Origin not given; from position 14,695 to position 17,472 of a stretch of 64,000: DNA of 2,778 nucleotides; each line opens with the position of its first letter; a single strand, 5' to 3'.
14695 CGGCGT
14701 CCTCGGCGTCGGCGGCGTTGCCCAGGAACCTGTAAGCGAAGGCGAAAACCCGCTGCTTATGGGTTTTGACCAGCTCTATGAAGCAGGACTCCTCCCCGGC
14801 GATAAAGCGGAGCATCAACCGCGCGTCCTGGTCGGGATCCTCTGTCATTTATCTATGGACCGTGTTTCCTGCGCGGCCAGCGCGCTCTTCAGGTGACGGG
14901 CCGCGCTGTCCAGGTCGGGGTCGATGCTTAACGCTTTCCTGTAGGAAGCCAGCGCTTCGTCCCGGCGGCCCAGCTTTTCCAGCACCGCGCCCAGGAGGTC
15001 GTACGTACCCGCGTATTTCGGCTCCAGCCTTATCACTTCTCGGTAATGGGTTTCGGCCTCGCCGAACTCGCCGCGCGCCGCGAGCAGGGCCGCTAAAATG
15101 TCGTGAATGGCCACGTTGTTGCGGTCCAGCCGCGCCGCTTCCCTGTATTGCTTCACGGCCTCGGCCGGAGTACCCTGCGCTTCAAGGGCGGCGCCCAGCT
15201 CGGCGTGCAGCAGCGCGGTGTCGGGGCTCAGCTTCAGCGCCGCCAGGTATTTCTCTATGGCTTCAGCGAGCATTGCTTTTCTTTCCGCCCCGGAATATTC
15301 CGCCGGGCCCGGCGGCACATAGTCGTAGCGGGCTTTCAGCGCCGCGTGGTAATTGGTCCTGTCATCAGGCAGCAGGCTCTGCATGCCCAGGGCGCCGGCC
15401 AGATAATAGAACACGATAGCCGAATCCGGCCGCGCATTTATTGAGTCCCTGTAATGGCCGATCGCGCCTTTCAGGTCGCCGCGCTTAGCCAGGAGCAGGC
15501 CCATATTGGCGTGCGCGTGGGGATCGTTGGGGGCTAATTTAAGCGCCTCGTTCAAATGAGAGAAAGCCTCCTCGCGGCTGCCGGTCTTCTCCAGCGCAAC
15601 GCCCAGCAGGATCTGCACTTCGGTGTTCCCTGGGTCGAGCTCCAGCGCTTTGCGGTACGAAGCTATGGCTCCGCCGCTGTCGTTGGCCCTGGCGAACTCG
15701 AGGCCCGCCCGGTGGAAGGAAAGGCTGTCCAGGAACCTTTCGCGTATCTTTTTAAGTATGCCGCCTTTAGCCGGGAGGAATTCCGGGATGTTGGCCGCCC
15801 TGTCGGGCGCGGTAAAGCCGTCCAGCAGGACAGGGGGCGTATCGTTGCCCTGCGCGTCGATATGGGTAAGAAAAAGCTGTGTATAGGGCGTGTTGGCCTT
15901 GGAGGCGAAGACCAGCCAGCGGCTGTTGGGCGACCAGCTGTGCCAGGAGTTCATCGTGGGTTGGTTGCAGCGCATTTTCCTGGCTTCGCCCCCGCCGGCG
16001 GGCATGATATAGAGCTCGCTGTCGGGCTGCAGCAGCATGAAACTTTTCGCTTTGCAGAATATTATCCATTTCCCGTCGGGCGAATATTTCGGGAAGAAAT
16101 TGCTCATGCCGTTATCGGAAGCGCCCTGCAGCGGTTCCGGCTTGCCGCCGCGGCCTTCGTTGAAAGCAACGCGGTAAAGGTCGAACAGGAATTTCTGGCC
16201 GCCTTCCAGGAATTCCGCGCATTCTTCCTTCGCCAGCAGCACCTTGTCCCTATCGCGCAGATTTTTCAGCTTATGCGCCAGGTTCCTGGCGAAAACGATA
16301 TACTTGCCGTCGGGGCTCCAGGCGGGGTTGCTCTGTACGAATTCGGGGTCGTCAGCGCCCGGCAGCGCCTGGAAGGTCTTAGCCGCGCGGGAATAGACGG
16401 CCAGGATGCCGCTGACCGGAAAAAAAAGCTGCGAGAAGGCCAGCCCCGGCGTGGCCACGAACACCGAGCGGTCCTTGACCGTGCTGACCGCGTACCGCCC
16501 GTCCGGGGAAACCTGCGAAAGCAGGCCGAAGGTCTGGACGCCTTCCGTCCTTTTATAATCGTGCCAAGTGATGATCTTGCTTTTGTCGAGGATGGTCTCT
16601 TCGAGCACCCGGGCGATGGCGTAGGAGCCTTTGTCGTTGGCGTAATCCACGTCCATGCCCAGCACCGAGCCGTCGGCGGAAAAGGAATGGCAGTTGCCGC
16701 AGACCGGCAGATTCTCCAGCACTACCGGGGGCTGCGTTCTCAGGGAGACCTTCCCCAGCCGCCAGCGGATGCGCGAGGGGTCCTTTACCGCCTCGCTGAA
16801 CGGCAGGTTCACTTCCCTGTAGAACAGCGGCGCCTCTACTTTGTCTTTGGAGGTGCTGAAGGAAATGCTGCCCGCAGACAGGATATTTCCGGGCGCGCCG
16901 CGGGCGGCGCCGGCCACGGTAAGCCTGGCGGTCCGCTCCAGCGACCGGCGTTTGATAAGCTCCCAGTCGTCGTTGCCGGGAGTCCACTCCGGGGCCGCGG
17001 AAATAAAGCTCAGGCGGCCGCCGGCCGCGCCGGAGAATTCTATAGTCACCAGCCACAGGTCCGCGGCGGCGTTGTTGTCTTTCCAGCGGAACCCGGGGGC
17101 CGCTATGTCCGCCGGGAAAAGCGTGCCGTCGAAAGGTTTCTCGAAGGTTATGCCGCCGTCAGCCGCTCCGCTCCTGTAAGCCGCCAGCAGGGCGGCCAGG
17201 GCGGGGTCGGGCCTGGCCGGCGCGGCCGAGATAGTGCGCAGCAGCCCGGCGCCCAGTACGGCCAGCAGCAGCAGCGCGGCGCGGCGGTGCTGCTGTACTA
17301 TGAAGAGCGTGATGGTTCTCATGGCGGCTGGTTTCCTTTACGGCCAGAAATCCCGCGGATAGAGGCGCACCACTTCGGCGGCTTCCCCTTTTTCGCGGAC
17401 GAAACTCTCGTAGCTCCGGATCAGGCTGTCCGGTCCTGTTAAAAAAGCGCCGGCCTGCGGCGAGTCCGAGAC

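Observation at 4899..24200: dcw cluster split between murF and mraY by a ~19.3 kb accessory block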

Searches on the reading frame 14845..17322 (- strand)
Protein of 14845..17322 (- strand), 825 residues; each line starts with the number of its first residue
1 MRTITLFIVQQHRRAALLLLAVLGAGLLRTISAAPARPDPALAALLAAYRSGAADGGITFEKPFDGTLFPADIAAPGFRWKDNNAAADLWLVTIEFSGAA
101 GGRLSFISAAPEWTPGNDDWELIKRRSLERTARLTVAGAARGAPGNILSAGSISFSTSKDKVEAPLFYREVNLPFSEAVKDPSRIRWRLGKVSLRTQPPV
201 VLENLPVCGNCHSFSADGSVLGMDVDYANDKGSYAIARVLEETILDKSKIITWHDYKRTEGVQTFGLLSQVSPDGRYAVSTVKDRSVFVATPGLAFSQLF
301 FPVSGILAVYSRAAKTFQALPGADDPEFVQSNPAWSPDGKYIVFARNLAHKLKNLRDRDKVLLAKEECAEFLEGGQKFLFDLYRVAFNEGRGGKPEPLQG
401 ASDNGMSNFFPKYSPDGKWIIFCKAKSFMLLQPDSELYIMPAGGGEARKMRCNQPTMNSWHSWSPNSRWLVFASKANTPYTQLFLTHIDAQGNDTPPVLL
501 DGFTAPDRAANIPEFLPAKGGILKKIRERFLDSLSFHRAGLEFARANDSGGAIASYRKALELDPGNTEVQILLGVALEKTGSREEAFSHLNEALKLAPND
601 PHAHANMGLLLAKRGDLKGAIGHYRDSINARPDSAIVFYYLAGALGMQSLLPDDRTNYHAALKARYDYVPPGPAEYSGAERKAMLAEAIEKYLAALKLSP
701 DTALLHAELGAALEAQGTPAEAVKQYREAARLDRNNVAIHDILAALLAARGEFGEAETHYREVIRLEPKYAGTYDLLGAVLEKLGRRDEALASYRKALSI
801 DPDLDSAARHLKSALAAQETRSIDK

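Call 4: search_protein_families(library=pfam, proteins=[window:14845-17322:-])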
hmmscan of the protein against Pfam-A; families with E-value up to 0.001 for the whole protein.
window:14845-17322:- (825 aa): 22 families
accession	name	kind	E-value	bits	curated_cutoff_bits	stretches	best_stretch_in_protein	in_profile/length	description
PF13414.12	TPR_11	-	1.9e-38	130.3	26.8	4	686-717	11-42/42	TPR repeat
PF07719.23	TPR_2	-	1.6e-33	112.4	27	1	773-803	3-33/34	Tetratricopeptide repeat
PF00515.34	TPR_1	-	6.2e-28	95.9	27.8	1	777-803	7-33/34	Tetratricopeptide repeat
PF13181.12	TPR_8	-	6.3e-24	82.5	25.7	1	773-803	3-33/34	Tetratricopeptide repeat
PF13428.12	TPR_14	-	1.3e-21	75.3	23.5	0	568-608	2-42/44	Tetratricopeptide repeat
PF13431.12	TPR_17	-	6.7e-21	73.2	24.4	0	590-621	2-33/34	Tetratricopeptide repeat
PF14559.12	TPR_19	-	2.1e-16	60.4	25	2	546-605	4-63/68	Tetratricopeptide repeat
PF13432.12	TPR_16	-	9.5e-16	58.4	32.7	3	539-601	3-65/65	Tetratricopeptide repeat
PF07676.18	PD40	-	1.8e-15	56.8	20.9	1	332-347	13-28/38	WD40-like Beta Propeller Repeat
PF13424.12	TPR_12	-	2.5e-14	53.6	30.1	2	743-801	9-75/77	Tetratricopeptide repeat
PF24575.1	TPR_Slam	-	9.1e-14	52.2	35.2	0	607-645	53-91/104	Surface lipoprotein assembly modifier, N-terminal TPR repeats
PF23914.1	TPR_CcmH_CycH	-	3.1e-12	47.1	42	1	546-625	63-145/158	Cytochrome c-type biogenesis protein H TPR domain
PF13176.12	TPR_7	-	9e-12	44.5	27.9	0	774-805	2-33/36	Tetratricopeptide repeat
PF13374.12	TPR_10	-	1.4e-07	31.7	27.5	0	771-800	2-31/42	Tetratricopeptide repeat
PF13174.12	TPR_6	-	4.1e-06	27.5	26.3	0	777-803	6-32/33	Tetratricopeptide repeat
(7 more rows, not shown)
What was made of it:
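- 14845..17322 (-): Tricorn_N/PD40 beta-propeller plus TPR protein (825 aa), with a signal/anchor sequence. Pfam TPR and PD40 (call 4).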

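Call 52: search_protein_families(library=ncbifam, proteins=[window:14845-17322:-], max_evalue=0.001)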
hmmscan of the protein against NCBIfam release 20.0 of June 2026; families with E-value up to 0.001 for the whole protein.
window:14845-17322:- (825 aa): 28 families (the best 25 are shown)
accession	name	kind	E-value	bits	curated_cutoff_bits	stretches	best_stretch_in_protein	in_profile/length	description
NF040959.1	MamA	equivalog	1.2e-27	96.7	200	2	698-811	66-179/204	magnetosome protein MamA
TIGR02521.1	type_IV_pilW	equivalog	1.5e-22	80.3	154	2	540-629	38-127/234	type IV pilus biogenesis/stability protein PilW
TIGR02917.1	PEP_TPR_lipo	equivalog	7.6e-22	77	312.2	2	686-817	753-883/899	XrtA/PEP-CTERM system TPR-repeat protein PrsT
NF033758.1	gliding_GltE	equivalog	7e-17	61.5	225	1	554-806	73-325/411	adventurous gliding motility TPR repeat lipoprotein GltE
NF033762.1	social_mot_Tgl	equivalog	6.2e-16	58.5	225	2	549-630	47-129/252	social motility TPR repeat lipoprotein Tgl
NF002725.1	PRK02603.1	equivalog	1.1e-12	48.3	143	1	532-619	34-124/173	photosystem I assembly protein Ycf3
TIGR00540.1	TPR_hemY_coli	hypoth_equivalog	1.2e-10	40.8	142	1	702-797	294-385/385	heme biosynthesis-associated TPR protein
TIGR00990.1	3a0801s09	subfamily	2.6e-10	39.6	757.25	1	533-629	400-495/615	mitochondrial import receptor subunit TOM70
NF033920.0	C39_PA2778_fam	equivalog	3.2e-10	39.9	150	1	680-767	167-254/255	PA2778 family cysteine peptidase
NF008520.0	PRK11447.1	equivalog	2.8e-09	35.3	858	0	574-633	276-335/1157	cellulose synthase complex outer membrane protein BcsC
TIGR02552.1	LcrH_SycD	equivalog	5.5e-09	35.9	104.8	0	548-602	67-121/136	SycD/LcrH family type III secretion system chaperone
NF047507.1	TPR_BatC_Lepto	exception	2.5e-08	33.7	175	0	777-811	102-136/214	TPR repeat-containing protein BatC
NF007302.0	PRK09782.1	equivalog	6.7e-08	31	1223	1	545-609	624-688/990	phage receptor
TIGR02800.1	propeller_TolB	equivalog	1.5e-07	30.8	343.15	1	402-492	319-401/418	Tol-Pal system beta propeller repeat protein TolB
NF047371.1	FlcA_CTERM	equivalog_domain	1.5e-07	30.3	300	1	541-626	447-532/646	periplasmic flagellar collar protein FlcA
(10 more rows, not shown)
